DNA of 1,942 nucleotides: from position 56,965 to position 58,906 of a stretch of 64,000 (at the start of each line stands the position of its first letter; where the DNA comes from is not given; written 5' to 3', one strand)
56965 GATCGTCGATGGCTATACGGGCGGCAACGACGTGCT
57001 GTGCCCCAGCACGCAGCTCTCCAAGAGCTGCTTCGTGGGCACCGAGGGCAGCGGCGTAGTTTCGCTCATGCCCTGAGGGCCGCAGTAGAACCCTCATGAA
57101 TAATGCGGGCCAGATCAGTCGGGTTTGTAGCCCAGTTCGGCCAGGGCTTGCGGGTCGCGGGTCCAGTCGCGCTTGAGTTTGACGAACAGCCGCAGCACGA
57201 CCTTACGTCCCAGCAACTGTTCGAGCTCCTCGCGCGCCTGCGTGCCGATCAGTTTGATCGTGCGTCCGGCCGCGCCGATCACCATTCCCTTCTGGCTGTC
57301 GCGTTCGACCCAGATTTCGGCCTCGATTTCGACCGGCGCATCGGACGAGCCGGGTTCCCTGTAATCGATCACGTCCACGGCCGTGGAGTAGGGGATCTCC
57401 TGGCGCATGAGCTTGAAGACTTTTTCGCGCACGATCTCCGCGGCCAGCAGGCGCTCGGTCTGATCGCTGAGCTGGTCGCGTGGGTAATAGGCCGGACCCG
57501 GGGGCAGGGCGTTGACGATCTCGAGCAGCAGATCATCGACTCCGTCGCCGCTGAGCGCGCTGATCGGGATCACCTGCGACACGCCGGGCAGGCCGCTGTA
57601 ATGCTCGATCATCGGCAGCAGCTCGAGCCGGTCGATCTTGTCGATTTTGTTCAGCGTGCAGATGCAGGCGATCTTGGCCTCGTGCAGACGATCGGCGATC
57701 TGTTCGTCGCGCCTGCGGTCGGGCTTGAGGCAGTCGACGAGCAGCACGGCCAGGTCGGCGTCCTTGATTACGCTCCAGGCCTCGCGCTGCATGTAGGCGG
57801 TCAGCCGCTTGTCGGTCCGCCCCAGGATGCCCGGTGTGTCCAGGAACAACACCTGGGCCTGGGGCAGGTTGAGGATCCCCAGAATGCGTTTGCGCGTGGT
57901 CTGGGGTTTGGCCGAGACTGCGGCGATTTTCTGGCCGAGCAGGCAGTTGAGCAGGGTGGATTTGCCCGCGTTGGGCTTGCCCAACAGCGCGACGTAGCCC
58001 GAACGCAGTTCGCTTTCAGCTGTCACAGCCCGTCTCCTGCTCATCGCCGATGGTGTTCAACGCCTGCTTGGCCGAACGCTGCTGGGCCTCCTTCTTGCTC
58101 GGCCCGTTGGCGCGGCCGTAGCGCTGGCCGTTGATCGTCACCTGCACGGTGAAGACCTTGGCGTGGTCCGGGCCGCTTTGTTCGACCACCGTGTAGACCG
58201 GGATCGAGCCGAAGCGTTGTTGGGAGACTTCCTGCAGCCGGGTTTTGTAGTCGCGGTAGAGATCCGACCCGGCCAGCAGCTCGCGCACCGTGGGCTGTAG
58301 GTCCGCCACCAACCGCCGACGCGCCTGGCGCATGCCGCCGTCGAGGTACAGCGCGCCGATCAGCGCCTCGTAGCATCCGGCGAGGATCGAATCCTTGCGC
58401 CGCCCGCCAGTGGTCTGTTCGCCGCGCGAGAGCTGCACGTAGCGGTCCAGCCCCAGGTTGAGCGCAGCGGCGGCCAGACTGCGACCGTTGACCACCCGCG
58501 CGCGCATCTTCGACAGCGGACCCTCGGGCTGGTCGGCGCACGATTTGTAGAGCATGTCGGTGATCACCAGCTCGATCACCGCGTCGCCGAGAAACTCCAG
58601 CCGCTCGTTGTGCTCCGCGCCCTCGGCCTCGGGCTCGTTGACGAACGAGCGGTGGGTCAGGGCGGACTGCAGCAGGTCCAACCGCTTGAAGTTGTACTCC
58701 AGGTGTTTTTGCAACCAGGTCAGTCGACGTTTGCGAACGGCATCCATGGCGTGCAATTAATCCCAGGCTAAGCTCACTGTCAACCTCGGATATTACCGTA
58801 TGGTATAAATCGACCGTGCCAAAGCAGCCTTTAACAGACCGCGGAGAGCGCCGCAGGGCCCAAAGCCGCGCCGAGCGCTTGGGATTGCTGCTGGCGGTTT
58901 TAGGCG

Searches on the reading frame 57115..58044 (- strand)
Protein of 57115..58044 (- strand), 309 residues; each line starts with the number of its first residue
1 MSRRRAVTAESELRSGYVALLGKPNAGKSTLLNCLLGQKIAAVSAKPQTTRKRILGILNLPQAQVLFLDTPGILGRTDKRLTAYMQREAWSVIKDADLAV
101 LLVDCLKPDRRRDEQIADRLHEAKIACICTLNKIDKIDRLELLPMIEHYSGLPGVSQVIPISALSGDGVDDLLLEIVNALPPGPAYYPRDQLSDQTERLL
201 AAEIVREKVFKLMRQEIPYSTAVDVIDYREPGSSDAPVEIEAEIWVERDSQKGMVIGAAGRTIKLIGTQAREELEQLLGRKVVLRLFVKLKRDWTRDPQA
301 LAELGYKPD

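Call 51: search_protein_families(library=pfam, proteins=[window:57115-58044:-], max_evalue=0.001)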
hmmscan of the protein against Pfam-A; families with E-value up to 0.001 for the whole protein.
window:57115-58044:- (309 aa): 8 families
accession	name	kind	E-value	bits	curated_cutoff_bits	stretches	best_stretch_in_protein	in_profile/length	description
PF01926.29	MMR_HSR1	-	4.4e-24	85.2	21.9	1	18-133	2-113/113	50S ribosome-binding GTPase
PF07650.23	KH_2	-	4.8e-16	58.8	22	1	216-294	1-77/78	KH domain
PF02421.24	FeoB_N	-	3.7e-12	46.5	27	1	18-174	3-154/156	Ferrous iron transport protein B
PF00009.33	GTP_EFTU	-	6.1e-11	42.7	26.5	1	88-181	89-187/188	Elongation factor Tu GTP binding domain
PF00350.29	Dynamin_N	-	6.7e-08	33.2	27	1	18-51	1-34/168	Dynamin family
PF03193.22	RsgA_GTPase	-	1.5e-07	31.9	30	1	10-73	101-168/174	RsgA GTPase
PF04548.22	AIG1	-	0.0003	20.6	27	1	19-121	4-108/212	AIG1 family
PF10662.15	PduV-EutP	-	0.00036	20.8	21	0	18-173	4-138/143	Ethanolamine utilisation - propanediol utilisation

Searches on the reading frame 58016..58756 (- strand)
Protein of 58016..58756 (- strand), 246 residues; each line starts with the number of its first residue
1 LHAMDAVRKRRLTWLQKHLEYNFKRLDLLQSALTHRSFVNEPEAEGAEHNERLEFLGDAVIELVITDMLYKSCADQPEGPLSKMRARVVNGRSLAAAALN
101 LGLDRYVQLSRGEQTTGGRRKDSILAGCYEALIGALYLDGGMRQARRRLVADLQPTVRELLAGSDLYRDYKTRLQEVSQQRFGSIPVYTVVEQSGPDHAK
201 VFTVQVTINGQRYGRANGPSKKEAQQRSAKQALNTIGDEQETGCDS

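Call 51: search_protein_families(library=pfam, proteins=[window:58016-58756:-], max_evalue=0.001)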
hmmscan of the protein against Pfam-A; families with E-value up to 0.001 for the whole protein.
window:58016-58756:- (246 aa): 5 families
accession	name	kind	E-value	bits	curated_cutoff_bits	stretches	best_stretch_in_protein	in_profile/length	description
PF14622.11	Ribonucleas_3_3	-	3.8e-36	124.5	35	1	27-148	3-119/128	Ribonuclease-III-like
PF00636.31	Ribonuclease_3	-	9.2e-24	84.6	27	1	51-141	1-102/102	Ribonuclease III domain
PF00035.32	dsrm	-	1.9e-20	73.7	23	1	170-235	1-65/66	Double-stranded RNA binding motif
PF22935.1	RM44_endonuclase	-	5.9e-06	26.8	27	1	19-136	13-139/139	Large ribosomal subunit protein mL44, endonuclease domain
PF14709.13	DND1_DSRM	-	1.9e-05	25.3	25.7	1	174-234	7-77/80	double strand RNA binding domain from DEAD END PROTEIN 1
